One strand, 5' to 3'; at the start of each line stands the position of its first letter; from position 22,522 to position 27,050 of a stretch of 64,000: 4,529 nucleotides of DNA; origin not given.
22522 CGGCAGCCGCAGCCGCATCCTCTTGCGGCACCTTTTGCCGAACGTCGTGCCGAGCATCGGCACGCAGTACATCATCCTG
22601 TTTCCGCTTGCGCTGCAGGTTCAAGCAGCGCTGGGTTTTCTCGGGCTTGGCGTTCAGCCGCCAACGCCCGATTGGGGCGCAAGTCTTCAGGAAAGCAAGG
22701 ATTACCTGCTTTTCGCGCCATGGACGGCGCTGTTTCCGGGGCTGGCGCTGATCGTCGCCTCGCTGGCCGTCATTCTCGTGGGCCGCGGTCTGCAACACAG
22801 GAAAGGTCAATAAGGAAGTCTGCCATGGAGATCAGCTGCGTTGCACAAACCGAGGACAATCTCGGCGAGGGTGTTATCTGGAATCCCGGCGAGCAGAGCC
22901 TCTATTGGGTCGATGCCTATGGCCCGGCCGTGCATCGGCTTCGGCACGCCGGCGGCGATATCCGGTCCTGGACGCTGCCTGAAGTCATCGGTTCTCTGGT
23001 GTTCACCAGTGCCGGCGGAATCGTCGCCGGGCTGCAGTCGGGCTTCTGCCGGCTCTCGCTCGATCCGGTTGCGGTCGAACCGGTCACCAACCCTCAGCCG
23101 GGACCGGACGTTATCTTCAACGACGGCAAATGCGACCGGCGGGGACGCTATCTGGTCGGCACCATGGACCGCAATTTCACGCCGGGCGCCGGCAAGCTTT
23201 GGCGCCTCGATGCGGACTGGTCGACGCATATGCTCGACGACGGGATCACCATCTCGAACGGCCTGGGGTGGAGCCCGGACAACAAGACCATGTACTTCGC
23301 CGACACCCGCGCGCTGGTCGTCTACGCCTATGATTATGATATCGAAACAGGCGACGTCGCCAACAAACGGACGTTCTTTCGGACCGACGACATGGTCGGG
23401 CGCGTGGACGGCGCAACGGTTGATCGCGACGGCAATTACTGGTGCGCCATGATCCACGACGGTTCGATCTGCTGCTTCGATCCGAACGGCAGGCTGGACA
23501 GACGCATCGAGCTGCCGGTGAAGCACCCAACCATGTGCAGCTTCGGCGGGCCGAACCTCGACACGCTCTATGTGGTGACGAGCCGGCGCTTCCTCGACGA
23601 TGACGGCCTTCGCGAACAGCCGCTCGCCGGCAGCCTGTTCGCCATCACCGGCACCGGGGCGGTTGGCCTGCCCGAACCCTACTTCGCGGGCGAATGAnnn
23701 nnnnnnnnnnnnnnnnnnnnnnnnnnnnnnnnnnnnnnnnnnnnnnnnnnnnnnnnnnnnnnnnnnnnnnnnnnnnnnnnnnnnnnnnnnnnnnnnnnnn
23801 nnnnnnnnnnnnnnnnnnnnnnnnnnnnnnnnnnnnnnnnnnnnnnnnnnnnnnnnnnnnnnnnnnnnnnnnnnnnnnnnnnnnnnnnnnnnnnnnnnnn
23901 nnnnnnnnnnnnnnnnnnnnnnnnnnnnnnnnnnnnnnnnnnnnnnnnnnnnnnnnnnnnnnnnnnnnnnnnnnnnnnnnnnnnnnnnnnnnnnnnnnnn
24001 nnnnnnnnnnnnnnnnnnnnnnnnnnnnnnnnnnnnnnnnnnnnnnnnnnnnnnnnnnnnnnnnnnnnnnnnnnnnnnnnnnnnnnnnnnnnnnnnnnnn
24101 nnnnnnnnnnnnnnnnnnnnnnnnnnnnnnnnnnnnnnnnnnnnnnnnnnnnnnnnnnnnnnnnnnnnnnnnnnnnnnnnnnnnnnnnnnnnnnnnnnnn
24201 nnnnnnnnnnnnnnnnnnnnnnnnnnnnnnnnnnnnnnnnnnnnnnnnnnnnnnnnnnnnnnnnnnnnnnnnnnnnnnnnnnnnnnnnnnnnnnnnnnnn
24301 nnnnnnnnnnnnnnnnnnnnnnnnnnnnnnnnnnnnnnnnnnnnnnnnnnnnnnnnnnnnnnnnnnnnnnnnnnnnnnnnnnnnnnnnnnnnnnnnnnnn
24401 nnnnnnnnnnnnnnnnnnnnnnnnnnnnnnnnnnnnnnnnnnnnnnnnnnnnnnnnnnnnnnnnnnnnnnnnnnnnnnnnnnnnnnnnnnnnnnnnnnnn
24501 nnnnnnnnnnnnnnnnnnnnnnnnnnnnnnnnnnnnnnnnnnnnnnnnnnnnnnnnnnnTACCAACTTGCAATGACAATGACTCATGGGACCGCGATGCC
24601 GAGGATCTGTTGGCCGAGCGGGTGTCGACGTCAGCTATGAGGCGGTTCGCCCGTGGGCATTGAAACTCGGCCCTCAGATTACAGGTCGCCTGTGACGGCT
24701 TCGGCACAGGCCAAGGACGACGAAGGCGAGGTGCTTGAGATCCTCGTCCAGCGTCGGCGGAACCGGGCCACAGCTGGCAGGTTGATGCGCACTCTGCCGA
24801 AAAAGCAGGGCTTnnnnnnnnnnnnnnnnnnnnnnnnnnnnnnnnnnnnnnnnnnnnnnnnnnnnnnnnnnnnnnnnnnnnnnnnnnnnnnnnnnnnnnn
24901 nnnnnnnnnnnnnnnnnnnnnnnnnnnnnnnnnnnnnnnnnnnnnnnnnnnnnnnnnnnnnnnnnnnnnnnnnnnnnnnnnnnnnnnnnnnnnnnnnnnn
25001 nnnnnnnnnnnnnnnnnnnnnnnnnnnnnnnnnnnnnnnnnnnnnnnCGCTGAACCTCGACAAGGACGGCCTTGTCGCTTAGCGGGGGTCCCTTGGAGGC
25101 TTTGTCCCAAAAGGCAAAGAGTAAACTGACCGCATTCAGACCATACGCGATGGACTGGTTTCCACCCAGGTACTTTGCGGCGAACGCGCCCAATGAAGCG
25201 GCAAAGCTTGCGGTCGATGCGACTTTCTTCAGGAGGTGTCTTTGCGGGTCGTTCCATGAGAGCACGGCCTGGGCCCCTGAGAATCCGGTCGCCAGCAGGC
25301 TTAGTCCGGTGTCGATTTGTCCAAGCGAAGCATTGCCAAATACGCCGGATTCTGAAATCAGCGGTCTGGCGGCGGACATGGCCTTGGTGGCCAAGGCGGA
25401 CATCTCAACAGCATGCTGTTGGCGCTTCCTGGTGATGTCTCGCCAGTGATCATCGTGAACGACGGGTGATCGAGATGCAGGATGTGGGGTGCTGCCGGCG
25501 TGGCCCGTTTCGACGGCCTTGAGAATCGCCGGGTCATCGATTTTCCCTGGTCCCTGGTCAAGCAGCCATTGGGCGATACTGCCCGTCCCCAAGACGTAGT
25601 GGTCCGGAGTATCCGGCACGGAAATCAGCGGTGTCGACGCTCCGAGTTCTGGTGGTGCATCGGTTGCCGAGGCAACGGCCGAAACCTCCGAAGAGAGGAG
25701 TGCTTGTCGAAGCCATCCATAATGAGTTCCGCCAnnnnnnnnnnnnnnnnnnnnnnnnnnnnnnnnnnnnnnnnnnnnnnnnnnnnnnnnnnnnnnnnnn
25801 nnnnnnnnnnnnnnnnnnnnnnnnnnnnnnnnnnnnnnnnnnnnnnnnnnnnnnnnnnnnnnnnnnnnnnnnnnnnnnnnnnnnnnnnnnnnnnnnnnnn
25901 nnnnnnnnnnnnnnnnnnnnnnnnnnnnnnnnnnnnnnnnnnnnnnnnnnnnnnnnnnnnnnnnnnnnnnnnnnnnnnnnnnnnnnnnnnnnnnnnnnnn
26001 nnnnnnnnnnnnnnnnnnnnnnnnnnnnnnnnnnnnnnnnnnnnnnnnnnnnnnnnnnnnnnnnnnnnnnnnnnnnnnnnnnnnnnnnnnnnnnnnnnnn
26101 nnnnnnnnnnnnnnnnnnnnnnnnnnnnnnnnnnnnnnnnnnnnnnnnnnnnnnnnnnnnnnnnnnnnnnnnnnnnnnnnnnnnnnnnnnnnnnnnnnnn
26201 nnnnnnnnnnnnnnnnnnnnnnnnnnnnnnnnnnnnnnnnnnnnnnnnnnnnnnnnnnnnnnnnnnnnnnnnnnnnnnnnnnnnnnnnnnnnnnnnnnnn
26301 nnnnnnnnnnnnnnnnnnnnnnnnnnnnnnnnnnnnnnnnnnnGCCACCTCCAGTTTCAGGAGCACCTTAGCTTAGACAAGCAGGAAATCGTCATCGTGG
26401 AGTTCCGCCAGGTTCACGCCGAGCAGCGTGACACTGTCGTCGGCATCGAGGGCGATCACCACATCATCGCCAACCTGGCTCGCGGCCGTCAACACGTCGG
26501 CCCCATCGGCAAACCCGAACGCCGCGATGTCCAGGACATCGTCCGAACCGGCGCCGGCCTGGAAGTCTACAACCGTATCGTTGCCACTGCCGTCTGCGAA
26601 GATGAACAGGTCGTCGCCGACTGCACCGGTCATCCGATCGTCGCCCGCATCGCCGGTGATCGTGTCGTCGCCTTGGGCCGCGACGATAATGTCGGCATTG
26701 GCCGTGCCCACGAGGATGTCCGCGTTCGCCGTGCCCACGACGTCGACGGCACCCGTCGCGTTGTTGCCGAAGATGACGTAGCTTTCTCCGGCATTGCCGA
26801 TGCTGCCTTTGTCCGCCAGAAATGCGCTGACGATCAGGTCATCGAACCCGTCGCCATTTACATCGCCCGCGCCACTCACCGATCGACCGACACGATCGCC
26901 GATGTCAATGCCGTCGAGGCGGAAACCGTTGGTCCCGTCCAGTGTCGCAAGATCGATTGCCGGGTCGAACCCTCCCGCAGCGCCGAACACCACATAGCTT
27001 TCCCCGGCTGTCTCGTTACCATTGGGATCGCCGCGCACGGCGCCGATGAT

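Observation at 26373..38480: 12.1-kb single ORF encoding a 4035-aa mosaic RTX / cadherin / lectin / FG-GAP protein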

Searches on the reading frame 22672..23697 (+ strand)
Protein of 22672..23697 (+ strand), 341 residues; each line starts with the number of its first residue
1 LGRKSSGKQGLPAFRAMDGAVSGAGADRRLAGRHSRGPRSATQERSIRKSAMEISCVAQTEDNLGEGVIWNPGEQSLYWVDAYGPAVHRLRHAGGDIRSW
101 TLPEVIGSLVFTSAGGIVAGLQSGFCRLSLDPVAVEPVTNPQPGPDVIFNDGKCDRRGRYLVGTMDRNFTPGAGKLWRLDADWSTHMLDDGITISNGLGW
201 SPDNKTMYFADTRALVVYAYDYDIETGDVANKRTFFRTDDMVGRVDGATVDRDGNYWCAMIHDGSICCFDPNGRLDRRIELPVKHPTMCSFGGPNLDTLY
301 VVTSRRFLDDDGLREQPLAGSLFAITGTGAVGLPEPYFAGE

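Call 8: search_protein_families(library=pfam, proteins=[window:22672-23697:+], max_evalue=0.001)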
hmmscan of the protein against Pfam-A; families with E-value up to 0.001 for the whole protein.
window:22672-23697:+ (341 aa): 1 family
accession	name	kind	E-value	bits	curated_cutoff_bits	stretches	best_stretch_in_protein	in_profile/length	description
PF08450.18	SGL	-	4.8e-82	275.7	26.3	1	64-304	1-245/246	SMP-30/Gluconolactonase/LRE-like region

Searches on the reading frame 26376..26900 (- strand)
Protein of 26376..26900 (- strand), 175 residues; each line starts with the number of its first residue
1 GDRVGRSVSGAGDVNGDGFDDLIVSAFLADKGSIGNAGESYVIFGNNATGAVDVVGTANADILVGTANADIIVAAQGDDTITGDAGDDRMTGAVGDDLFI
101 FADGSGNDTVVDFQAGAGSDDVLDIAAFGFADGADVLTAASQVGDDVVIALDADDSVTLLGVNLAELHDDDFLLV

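Call 90: search_solved_structures(query=window:26376-26900:-, max_evalue=0.01, show_alignments=1)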
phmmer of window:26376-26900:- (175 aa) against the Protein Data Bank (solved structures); distinct sequences matched with E-value up to 0.01: 56.
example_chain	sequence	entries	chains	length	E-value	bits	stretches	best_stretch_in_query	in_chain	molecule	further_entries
7usl_C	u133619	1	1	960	1.4e-17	67.5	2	32-159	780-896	Bifunctional hemolysin-adenylate cyclase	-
6sus_A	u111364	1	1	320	7.5e-14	55.4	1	32-159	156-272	Bifunctional hemolysin/adenylate cyclase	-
7rah_E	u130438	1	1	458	4.6e-10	43.1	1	42-118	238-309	Bifunctional adenylate cyclase toxin/hemolysin CyaA,Bifunctional adenylate cyclase toxin/h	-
9p0c_A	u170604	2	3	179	3.6e-09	40.2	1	32-159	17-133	Hemolysin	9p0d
9p6c_A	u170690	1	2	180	3.6e-09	40.2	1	33-159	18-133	Hemolysin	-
5cvw_A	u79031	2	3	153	4e-09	40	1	49-159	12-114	Bifunctional hemolysin/adenylate cyclase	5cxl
2zj6_A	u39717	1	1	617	1.8e-06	31.4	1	33-172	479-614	Lipase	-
2z8z_A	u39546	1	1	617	1.9e-06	31.3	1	33-172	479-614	Lipase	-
2z8x_A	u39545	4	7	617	2.1e-06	31.2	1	33-172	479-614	Lipase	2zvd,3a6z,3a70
2zj7_A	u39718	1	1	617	2.1e-06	31.2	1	33-172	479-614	Lipase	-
1k7q_A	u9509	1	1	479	5.8e-06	29.7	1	52-173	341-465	SECRETED PROTEASE C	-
3hbv_P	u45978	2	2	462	6.9e-06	29.5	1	52-173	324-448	Secreted protease C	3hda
1k7i_A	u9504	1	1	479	7.2e-06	29.4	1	52-173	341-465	secreted protease C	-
1go8_P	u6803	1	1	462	8e-06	29.3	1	52-173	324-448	PROTEASE C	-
1go7_P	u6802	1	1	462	9e-06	29.1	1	52-173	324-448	PROTEASE C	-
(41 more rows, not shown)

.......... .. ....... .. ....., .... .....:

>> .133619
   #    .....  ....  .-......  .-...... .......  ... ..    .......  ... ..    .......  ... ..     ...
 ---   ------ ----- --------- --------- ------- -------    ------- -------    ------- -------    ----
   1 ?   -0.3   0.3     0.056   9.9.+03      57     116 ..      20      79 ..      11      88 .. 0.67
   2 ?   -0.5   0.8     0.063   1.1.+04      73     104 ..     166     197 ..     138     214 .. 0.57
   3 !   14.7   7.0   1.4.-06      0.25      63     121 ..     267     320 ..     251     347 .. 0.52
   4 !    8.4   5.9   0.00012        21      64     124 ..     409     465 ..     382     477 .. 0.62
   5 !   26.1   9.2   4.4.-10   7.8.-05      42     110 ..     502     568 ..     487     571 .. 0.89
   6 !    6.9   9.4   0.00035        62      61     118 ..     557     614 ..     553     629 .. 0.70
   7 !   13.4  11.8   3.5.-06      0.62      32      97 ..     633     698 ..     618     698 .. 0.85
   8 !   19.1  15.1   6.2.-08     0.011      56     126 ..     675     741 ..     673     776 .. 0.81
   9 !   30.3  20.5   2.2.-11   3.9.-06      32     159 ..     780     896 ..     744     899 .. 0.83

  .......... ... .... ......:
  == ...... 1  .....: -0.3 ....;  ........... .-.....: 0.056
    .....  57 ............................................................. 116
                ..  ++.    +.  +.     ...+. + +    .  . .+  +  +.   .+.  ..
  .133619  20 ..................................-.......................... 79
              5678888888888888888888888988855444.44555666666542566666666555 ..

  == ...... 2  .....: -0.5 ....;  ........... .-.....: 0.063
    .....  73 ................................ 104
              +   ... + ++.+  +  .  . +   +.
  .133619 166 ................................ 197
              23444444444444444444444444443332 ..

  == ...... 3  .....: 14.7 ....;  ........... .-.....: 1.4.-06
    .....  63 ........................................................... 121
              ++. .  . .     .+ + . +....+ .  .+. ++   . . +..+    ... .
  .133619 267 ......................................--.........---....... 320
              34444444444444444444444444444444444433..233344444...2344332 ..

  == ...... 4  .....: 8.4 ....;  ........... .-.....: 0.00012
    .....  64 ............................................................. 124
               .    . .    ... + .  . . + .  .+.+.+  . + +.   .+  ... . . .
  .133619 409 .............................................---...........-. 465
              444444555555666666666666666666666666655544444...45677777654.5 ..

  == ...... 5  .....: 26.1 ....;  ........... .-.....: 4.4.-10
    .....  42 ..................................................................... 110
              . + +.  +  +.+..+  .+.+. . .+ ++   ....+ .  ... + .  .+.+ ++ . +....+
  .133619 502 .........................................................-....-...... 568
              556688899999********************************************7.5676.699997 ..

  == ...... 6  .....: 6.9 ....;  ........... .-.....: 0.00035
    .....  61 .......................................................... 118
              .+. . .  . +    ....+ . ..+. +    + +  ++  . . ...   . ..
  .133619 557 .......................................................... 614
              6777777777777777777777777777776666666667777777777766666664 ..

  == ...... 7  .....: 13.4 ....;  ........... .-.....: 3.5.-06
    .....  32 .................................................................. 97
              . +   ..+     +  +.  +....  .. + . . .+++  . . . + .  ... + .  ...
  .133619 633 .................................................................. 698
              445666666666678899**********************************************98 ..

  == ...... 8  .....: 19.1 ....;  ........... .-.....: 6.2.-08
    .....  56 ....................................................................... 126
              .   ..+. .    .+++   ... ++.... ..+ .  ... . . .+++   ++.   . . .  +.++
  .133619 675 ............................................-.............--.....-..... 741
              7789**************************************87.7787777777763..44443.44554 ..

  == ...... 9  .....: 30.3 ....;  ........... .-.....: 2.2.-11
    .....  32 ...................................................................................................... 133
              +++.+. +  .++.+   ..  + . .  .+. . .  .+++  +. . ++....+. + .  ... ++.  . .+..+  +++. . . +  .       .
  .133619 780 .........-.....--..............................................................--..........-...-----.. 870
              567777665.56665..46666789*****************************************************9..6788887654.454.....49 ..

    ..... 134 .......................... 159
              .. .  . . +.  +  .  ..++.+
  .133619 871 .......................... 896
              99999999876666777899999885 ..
